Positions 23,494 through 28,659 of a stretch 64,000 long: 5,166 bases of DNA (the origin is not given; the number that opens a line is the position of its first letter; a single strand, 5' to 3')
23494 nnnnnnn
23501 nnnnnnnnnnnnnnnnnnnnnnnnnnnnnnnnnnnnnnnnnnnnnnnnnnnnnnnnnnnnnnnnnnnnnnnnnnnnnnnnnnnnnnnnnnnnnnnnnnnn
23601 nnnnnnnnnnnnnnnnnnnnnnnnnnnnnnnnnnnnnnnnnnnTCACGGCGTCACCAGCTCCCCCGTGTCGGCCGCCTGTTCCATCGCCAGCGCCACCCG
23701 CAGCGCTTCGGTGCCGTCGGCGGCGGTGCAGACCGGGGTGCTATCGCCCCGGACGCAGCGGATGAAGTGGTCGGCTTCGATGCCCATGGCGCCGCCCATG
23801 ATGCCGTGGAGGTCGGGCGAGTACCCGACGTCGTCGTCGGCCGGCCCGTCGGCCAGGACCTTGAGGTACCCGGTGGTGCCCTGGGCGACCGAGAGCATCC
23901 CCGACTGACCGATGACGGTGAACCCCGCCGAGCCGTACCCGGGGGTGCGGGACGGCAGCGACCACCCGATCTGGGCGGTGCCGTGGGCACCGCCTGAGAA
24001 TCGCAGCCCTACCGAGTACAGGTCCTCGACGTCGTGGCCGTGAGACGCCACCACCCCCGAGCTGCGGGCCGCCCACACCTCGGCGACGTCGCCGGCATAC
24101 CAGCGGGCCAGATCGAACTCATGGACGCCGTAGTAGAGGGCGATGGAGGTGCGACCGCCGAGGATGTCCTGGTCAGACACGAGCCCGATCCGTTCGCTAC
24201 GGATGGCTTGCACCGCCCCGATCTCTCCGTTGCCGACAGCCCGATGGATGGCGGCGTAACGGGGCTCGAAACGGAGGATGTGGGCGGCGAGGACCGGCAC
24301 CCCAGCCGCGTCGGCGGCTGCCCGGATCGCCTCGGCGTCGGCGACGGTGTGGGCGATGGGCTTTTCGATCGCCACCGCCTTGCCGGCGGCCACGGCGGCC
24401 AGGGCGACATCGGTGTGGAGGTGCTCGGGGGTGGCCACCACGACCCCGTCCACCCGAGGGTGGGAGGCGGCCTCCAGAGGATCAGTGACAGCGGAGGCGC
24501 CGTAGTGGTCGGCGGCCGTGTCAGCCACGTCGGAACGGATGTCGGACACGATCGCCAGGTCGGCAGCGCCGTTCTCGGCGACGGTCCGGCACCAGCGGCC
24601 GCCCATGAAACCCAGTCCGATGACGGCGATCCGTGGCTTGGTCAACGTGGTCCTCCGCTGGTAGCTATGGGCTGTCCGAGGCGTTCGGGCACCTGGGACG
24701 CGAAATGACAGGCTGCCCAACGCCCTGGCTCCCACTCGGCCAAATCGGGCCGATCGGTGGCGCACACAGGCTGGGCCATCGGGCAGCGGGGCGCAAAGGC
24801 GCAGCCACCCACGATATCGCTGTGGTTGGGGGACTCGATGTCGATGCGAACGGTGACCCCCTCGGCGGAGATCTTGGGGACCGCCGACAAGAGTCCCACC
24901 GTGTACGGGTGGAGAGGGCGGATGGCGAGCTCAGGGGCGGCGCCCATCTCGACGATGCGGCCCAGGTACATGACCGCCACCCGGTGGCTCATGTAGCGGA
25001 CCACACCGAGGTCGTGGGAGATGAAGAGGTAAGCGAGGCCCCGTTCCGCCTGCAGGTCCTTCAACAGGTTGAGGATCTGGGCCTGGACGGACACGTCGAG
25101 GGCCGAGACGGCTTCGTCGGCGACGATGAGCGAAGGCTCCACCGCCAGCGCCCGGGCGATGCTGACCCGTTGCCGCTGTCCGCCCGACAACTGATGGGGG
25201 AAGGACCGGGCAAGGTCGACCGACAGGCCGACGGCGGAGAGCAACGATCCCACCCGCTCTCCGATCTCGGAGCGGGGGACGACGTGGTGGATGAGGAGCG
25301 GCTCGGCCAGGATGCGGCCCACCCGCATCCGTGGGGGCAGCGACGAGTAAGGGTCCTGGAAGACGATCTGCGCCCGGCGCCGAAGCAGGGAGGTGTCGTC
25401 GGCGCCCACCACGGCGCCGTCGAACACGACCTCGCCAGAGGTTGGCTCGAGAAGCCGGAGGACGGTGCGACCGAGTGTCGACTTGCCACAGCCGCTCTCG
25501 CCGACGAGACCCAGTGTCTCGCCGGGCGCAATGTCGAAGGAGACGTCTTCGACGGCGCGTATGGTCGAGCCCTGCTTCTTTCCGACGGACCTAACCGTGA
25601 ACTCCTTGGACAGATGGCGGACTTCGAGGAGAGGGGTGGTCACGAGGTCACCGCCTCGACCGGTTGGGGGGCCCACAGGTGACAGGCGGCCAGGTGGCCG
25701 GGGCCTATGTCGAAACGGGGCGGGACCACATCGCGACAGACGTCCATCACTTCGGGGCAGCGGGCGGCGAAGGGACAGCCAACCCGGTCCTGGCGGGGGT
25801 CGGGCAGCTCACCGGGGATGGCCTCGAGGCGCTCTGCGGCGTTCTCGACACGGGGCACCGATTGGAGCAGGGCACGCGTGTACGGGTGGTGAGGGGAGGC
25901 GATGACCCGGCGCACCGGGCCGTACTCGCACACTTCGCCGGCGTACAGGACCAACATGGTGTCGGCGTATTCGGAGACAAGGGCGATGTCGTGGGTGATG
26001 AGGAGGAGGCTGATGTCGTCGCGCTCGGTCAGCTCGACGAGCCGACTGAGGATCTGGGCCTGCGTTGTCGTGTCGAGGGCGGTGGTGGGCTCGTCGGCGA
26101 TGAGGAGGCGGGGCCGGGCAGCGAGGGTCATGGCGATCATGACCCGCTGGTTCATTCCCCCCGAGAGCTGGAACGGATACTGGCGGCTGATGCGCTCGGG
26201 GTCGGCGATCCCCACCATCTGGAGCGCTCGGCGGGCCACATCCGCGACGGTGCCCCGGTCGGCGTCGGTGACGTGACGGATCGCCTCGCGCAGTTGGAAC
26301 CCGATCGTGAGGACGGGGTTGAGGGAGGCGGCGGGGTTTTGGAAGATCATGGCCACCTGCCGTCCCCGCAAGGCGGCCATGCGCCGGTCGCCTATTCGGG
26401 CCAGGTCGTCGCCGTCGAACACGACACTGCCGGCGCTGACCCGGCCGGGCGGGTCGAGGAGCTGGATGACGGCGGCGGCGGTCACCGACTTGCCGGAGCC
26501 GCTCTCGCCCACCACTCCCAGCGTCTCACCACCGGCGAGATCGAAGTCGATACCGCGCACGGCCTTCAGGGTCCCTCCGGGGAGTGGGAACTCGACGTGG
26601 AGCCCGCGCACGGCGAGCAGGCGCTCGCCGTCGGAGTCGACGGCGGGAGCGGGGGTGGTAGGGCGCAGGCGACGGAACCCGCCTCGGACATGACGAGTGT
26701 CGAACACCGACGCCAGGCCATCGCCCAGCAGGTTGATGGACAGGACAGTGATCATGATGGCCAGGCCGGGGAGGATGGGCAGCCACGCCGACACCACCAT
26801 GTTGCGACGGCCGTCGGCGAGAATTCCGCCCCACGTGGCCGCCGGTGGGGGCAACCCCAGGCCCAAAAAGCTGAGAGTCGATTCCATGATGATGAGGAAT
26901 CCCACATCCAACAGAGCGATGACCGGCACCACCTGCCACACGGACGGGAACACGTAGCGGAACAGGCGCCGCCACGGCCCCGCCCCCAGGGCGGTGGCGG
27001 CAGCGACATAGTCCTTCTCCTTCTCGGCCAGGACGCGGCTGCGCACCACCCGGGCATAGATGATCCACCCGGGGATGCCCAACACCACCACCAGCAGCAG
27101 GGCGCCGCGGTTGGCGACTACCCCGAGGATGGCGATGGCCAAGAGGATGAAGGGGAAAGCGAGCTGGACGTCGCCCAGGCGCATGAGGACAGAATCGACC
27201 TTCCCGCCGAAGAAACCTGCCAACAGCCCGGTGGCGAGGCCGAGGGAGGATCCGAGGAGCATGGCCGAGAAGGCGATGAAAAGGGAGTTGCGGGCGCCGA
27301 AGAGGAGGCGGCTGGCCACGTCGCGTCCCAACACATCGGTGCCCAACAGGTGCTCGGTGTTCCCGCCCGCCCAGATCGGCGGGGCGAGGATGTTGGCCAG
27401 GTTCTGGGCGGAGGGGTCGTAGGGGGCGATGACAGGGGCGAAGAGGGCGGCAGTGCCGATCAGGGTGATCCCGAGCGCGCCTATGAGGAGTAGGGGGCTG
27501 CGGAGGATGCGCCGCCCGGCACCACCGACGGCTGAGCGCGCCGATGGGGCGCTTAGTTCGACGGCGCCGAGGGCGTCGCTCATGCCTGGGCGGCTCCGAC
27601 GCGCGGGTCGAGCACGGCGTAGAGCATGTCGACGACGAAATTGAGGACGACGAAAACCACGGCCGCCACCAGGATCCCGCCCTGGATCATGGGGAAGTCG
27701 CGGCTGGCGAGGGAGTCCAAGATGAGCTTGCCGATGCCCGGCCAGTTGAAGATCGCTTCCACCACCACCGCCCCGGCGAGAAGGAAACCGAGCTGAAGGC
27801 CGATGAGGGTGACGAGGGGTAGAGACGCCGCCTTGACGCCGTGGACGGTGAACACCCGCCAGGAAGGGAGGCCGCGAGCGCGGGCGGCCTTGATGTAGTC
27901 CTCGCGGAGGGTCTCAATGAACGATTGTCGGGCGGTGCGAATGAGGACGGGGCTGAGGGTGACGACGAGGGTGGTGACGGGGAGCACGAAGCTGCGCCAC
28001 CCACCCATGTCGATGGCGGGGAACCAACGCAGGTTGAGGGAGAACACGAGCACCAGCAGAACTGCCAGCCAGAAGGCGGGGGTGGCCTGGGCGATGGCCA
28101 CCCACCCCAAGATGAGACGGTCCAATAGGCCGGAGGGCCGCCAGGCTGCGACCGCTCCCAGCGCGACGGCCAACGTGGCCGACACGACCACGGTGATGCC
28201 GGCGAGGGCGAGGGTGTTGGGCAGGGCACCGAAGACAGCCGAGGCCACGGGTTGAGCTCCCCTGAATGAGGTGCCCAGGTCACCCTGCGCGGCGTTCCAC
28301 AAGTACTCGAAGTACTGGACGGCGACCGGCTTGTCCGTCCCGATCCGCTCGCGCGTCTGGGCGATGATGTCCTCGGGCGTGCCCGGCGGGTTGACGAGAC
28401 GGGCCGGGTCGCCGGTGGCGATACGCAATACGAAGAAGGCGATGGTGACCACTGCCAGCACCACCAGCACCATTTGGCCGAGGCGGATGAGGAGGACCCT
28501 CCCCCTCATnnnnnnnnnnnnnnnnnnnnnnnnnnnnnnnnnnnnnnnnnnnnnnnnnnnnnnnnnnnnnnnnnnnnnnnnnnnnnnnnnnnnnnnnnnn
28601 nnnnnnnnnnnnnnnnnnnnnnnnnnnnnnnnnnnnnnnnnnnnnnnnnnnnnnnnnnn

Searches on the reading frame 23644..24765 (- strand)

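Call 52: search_protein_families(library=pfam, proteins=[window:23644-24765:-], max_evalue=0.001)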
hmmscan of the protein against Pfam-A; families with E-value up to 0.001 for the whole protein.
window:23644-24765:- (373 aa): 5 families
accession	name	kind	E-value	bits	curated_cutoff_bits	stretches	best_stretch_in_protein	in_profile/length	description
PF01408.29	GFO_IDH_MocA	-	3.6e-22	79.7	24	1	45-160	2-118/120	Oxidoreductase family, NAD-binding Rossmann fold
PF22725.1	GFO_IDH_MocA_C3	-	4.4e-12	46.5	27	1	170-291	1-123/124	GFO/IDH/MocA C-terminal domain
PF02894.22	GFO_IDH_MocA_C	-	4.9e-12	46.5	22.9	1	176-370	3-215/218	Oxidoreductase family, C-terminal alpha/beta domain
PF03807.23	F420_oxidored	-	0.00012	23.1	21.6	1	45-124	1-79/94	NADP oxidoreductase coenzyme F420-dependent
PF03447.22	NAD_binding_3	-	0.00013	23.1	24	1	50-158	1-113/116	Homoserine dehydrogenase, NAD binding domain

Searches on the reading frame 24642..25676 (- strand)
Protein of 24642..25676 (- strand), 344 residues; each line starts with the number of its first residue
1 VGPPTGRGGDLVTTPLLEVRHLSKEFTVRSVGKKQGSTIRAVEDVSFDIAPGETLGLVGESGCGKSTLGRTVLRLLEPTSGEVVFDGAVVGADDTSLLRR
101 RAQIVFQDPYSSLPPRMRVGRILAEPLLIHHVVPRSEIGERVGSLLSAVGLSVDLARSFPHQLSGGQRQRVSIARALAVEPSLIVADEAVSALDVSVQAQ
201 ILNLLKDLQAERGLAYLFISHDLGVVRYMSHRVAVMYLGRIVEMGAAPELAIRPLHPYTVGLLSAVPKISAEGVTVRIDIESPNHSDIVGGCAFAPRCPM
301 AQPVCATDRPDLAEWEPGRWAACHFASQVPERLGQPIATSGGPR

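Call 36: search_protein_families(library=pfam, proteins=[window:24642-25676:-], max_evalue=0.0001)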
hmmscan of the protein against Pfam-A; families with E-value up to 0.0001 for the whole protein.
window:24642-25676:- (344 aa): 3 families
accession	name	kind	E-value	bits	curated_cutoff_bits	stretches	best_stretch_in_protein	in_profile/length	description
PF00005.33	ABC_tran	-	1.1e-31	110.7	25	1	43-190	2-136/137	ABC transporter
PF08352.17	oligo_HPY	-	4.1e-15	56.4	27.1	1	242-305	1-65/65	Oligopeptide/dipeptide transporter, C-terminal region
PF13401.12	AAA_22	-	9.7e-05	23.1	27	0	57-219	10-121/130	AAA domain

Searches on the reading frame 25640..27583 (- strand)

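Call 7: search_protein_families(library=pfam, proteins=[window:25640-27583:-], max_evalue=1)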
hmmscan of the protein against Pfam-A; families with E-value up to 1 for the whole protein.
window:25640-27583:- (647 aa): 12 families
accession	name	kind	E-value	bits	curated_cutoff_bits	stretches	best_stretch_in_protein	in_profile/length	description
PF00528.27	BPD_transp_1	-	2.2e-26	93.1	26.4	1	115-297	1-181/184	Binding-protein-dependent transport system inner membrane component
PF00005.33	ABC_tran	-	8.2e-26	91.7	25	1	343-501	2-137/137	ABC transporter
PF08352.17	oligo_HPY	-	1.4e-20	73.8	27.1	1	553-616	2-65/65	Oligopeptide/dipeptide transporter, C-terminal region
PF12911.12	OppC_N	-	3.4e-09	36.9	23.9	1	22-69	6-53/53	N-terminal TM domain of oligopeptide transport permease C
PF13304.12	AAA_21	-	0.00024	21.7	27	1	469-537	234-304/304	AAA domain, putative AbiEii toxin, Type IV TA system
PF13401.12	AAA_22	-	0.00083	20.1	27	1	357-530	10-122/130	AAA domain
PF02463.25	SMC_N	-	0.0016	18.4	40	1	356-543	28-208/220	RecF/RecN/SMC N terminal domain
PF13555.12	AAA_29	-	0.0063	16.7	27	1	338-381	11-51/61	P-loop containing region of AAA domain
PF13191.12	AAA_16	-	0.082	13.8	32.6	1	353-529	25-167/167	AAA ATPase domain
PF01078.27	Mg_chelatase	-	0.12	12.2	20.3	1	338-378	8-48/207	Magnesium chelatase, subunit ChlI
PF01935.23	DUF87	-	0.25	11.9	23.2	1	355-377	26-48/220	Helicase HerA, central domain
PF24883.2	NPHP3_N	-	0.33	11.6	24.8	1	355-393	25-62/164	Nephrocystin 3, N-terminal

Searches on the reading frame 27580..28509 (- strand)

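Call 7: search_protein_families(library=pfam, proteins=[window:27580-28509:-], max_evalue=1)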
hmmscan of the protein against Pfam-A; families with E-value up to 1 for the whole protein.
window:27580-28509:- (309 aa): 2 families
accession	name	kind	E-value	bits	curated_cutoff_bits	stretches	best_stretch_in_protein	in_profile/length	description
PF00528.27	BPD_transp_1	-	1.1e-40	139.8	26.4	1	115-304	2-182/184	Binding-protein-dependent transport system inner membrane component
PF19300.4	BPD_transp_1_N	-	6.9e-10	39.6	23.8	1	4-103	3-114/114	Binding-prot-dependent transport system membrane comp, N-term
